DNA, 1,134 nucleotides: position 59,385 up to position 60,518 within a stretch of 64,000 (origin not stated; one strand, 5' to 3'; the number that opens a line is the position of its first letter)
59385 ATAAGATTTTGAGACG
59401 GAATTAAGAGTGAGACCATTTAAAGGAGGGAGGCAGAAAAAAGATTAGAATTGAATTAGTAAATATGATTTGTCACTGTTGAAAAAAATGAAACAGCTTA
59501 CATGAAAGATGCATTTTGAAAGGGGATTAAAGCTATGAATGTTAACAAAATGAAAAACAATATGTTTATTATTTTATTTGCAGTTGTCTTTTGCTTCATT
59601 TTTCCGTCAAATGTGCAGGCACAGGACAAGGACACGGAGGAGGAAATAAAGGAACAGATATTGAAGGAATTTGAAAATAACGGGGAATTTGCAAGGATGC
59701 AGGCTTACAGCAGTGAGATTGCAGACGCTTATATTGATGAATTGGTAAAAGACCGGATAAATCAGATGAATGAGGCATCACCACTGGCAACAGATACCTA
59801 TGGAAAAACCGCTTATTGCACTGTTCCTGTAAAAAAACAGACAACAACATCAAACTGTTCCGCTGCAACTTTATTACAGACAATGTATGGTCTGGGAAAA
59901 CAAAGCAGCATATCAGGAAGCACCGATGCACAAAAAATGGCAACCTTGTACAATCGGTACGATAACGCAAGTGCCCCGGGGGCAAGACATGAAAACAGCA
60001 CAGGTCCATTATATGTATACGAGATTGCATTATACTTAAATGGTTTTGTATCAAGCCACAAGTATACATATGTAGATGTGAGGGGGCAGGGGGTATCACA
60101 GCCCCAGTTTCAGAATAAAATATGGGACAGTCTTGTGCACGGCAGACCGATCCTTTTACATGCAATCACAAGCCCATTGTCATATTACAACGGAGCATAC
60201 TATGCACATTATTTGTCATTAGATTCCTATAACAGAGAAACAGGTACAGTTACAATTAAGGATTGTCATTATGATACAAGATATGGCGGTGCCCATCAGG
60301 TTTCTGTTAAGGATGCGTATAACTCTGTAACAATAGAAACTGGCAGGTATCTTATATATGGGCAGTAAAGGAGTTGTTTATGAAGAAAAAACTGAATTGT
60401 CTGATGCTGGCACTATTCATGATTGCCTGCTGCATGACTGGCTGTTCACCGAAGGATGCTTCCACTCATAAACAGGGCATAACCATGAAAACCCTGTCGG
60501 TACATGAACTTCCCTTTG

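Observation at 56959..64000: Self-contained LytTR regulon: twin promoters drive a peptidase-lipoprotein operon and a secreted-protein-exporter operon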

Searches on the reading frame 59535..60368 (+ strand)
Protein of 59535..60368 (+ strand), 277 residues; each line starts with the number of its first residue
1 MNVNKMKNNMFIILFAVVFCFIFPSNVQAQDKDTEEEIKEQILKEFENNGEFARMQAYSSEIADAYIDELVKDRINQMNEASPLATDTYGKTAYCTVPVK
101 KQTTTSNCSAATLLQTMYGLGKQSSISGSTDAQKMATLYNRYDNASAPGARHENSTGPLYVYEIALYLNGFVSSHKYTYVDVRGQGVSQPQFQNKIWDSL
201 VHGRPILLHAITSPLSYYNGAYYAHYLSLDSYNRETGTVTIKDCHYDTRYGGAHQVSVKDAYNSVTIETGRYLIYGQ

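Call 6: search_protein_families(library=pfam, proteins=[window:59535-60368:+], max_evalue=0.1)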
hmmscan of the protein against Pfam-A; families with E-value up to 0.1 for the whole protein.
window:59535-60368:+ (277 aa): 2 families
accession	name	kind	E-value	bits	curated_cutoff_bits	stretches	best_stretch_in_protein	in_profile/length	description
PF13529.12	Peptidase_C39_2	-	0.0082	17.2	24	1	97-243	3-141/143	Peptidase_C39 like family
PF14911.11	MMS22L_C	-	0.081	12.4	28.4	0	13-75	113-172/376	S-phase genomic integrity recombination mediator, C-terminal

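Call 7: search_protein_families(library=ncbifam, proteins=[window:59535-60368:+], max_evalue=0.1)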
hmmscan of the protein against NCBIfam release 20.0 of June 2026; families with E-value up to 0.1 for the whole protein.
window:59535-60368:+ (277 aa): 1 family
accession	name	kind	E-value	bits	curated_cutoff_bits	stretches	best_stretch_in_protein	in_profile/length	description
NF047526.1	LIC_10421_fam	subfamily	0.071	13.1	90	0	6-85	1-72/111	LIC_10421 family protein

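Call 20: find_homologous_proteins(query=window:59535-60368:+, max_evalue=0.001)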
Query window:59535-60368:+ (277 aa): 23 proteins with E <= 0.001 among 432 candidates.
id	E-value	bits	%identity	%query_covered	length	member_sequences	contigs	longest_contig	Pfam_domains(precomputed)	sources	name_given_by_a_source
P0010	2.2e-179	612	97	100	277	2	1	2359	PF13529.14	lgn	-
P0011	1.5e-146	505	82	99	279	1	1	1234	PF13529.14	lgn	-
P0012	5.8e-134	464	76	100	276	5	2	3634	-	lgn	-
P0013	3.6e-132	458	75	98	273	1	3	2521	PF13529.14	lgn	-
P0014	1.4e-128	446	79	91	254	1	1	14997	-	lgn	-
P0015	6.0e-82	293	55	95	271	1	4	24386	PF13529.14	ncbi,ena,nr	ncbi:MAG: hypothetical protein IJX12_02810 [Lachnospiraceae bacterium]|nr:hypothetical protein [Lach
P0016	1.2e-81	292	53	99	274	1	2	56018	PF13529.14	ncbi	-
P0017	1.3e-73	266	49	97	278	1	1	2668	-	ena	-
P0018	1.5e-72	262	55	82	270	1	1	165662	-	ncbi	-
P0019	4.4e-71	257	51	92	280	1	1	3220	PF13529.14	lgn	-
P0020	2.1e-69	252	50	95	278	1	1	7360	-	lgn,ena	-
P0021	1.0e-64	237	47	96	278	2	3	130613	-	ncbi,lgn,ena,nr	ncbi:MAG: hypothetical protein IJJ74_06145 [Eubacterium sp.]|nr:hypothetical protein [Eubacterium sp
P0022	3.8e-64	235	45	98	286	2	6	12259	PF13529.14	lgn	-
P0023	2.6e-62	229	46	97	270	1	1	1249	-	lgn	-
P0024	1.7e-60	223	45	95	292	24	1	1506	-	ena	-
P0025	3.5e-60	222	71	43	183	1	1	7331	PF13529.14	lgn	-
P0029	6.2e-33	132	37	97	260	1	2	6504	PF13529.14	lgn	-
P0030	4.9e-32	129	35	94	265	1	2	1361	PF14399.13,PF13529.14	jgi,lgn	-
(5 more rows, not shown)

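Call 21: find_encoding_contigs(protein=P0016, flank=8000, max_places=2)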
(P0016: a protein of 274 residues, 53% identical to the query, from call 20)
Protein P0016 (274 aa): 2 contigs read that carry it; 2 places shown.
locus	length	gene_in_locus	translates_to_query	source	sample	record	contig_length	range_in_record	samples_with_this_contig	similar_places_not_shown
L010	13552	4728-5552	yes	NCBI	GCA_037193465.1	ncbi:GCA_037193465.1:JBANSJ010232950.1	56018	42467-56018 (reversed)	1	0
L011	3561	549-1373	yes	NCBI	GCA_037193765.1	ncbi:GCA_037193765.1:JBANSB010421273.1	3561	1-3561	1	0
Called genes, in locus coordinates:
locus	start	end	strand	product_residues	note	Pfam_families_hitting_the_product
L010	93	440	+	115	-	PF06296:RelE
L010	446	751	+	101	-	PF13560:HTH_31 (weak), PF01381:HTH_3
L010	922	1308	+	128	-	-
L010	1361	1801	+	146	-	-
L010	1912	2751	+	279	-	PF10020:DUF2262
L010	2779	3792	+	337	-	PF09346:SMI1_KNR4 (weak)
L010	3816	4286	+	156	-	-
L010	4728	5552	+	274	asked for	PF13529:Peptidase_C39_2 (weak)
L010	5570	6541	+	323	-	-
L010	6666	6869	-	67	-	PF13443:HTH_26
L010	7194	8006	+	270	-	PF01510:Amidase_2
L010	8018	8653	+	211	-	PF01419:Jacalin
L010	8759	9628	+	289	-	PF11655:DUF2589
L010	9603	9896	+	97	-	-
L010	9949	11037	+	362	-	PF11655:DUF2589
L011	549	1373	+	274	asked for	PF13529:Peptidase_C39_2 (weak)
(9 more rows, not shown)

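Call 22: find_encoding_contigs(protein=P0018, flank=8000, max_places=2)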
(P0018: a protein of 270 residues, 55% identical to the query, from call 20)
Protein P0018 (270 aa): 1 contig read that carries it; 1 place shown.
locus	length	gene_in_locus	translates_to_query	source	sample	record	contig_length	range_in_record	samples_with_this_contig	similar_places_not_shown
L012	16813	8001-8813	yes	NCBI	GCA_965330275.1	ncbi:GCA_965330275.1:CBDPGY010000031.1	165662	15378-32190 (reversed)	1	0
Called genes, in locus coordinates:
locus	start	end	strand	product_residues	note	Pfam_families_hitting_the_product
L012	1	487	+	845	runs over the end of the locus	PF00009:GTP_EFTU, PF22042:EF-G_D2 (faint), PF14492:EFG_III (weak), PF03764:EFG_IV, PF00679:EFG_C, PF05991:NYN_YacP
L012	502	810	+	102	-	PF00085:Thioredoxin, PF13098:Thioredoxin_2, PF13905:Thioredoxin_8 (faint)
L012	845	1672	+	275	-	PF02557:VanY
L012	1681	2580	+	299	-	PF07719:TPR_2 (faint), PF13174:TPR_6 (faint), PF13424:TPR_12 (faint), PF13428:TPR_14 (faint), PF13432:TPR_16 (weak)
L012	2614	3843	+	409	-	PF13167:GTP-bdg_N, PF16360:GTP-bdg_M, PF01926:MMR_HSR1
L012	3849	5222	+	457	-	PF17125:Methyltr_RsmF_N, PF01189:Methyltr_RsmB-F, PF17126:RsmF_methylt_CI, PF13636:Methyltranf_PUA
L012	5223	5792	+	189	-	-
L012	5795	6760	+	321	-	PF00849:PseudoU_synth_2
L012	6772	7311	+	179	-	PF03838:RecU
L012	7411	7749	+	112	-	PF01476:LysM (weak)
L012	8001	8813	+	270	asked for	-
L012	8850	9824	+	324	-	-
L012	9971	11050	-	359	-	PF00589:Phage_integrase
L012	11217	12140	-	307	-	PF01479:S4 (weak), PF00849:PseudoU_synth_2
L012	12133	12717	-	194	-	PF01252:Peptidase_A8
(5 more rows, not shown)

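Call 23: find_encoding_contigs(protein=P0021, flank=8000, max_places=2)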
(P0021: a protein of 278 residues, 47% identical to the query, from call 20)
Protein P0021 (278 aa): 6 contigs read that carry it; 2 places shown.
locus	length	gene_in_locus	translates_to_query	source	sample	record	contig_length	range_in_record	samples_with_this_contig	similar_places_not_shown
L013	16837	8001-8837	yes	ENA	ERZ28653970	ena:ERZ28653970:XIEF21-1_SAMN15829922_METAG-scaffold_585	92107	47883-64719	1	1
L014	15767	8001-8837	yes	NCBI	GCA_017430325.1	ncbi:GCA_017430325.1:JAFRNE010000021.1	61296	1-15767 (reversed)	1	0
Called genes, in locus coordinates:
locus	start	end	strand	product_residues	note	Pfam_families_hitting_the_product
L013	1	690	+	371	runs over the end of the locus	PF07745:Glyco_hydro_53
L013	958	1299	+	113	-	PF01187:MIF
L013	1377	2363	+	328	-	PF02540:NAD_synthase (weak), PF00958:GMP_synt_C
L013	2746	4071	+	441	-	PF04326:SLFN_AlbA_2, PF13749:HATPase_c_4, PF13412:HTH_24 (weak)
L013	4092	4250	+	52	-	-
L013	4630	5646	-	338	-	-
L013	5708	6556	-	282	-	-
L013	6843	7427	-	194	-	PF00072:Response_reg, PF04397:LytTR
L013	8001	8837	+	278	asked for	-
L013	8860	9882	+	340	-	-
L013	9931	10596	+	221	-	-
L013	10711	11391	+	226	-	-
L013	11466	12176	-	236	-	PF00072:Response_reg, PF04397:LytTR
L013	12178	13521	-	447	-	PF14501:HATPase_c_5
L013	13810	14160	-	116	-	PF13560:HTH_31 (weak), PF01381:HTH_3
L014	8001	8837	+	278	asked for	-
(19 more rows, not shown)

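Call 27: search_solved_structures(query=A3, max_evalue=10, show_alignments=2)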
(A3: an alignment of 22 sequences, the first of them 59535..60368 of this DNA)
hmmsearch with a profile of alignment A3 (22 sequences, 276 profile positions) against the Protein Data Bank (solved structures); distinct sequences matched with E-value up to 10: 5.
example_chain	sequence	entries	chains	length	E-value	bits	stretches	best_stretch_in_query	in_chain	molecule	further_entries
9wh7_B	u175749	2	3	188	0.75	12.3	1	87-163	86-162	Stimulator of interferon genes protein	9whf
7msl_A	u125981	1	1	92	1.1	11.7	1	22-84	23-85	AcrIIC4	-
8hns_A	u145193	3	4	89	1.1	11.7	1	22-84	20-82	anti-CRISPR protein AcrIIC4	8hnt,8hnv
7f7p_A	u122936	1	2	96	1.2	11.7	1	22-85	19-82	anti-CRISPR protein AcrIIC4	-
7xvo_D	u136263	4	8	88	1.2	11.6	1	22-84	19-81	Uncharacterized protein | a protein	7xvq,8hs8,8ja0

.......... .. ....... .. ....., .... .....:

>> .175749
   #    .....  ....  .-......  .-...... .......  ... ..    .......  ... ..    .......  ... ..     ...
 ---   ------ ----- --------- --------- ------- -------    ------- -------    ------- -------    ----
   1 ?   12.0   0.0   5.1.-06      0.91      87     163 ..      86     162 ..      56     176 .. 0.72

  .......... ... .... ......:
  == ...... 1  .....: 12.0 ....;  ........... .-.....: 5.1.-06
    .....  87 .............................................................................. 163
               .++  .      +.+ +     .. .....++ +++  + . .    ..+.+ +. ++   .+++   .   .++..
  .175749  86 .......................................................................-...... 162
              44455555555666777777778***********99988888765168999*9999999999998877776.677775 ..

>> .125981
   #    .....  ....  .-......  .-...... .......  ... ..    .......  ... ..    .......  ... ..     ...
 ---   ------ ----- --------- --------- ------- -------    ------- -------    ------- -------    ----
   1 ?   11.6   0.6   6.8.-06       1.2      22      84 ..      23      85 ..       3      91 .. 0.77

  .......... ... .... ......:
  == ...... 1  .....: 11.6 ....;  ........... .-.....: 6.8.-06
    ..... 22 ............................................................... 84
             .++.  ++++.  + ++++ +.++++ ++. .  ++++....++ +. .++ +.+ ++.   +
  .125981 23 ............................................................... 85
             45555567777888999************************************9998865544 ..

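Call 31: find_encoding_contigs(protein=P0014, flank=10000, max_places=2)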
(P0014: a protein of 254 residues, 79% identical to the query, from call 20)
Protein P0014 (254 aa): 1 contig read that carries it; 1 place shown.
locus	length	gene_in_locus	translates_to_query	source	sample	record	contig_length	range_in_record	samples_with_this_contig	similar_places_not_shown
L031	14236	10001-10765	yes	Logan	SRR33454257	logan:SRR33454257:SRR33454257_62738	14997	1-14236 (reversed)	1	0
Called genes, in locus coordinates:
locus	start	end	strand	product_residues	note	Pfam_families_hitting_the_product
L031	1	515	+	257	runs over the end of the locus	-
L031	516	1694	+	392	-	-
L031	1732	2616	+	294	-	PF19293:CdaA_N, PF02457:DAC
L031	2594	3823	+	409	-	PF07949:YbbR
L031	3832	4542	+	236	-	PF02146:SIR2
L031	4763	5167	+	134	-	PF00392:GntR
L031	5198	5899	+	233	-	PF00005:ABC_tran, PF13304:AAA_21 (weak)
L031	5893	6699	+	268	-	-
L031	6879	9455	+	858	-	PF02861:Clp_N, PF23569:NBD_SMAX1, PF00004:AAA, PF17871:AAA_lid_9, PF00004:AAA, PF07724:AAA_2, PF07728:AAA_5, PF10431:ClpB_D2-small, +9 more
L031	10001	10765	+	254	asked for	-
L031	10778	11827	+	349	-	-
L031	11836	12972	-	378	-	PF01979:Amidohydro_1, PF07969:Amidohydro_3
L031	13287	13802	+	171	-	PF05198:IF3_N, PF00707:IF3_C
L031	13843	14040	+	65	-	PF01632:Ribosomal_L35p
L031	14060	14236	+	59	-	?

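Call 53: predict_structure(alignment_id=A3)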
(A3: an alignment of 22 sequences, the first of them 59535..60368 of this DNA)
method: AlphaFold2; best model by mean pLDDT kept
length: 277 residues; sequences in the alignment: 22
mean_pLDDT: 88.5   pTM: 0.84
mean pLDDT of the five models: 88.5, 88.4, 88.1, 88.0, 86.7
residues with pLDDT >= 90: 218; 70-90: 23; 50-70: 6; < 50: 30
segments of 3 or more residues with pLDDT < 50: 1-30
pLDDT, mean of each block of 10 residues (from residue 1): 39 42 39 85 94 97 98 84 79 95 90 97 97 96 96 92 98 96 97 97 96 97 96 97 95 97 97 97
secondary structure, 60 per line:
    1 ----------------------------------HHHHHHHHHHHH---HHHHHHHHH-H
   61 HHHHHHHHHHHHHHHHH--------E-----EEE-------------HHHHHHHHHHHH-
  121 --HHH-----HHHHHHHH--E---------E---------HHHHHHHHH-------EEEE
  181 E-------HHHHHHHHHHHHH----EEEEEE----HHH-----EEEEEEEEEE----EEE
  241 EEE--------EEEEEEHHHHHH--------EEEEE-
elements in order: H35-46 H50-58 H60-77 E92-94 H108-119 H131-138 H161-169 E177-181 H189-201 E206-211 E224-233 E238-243 E252-257 H258-263 E272-276
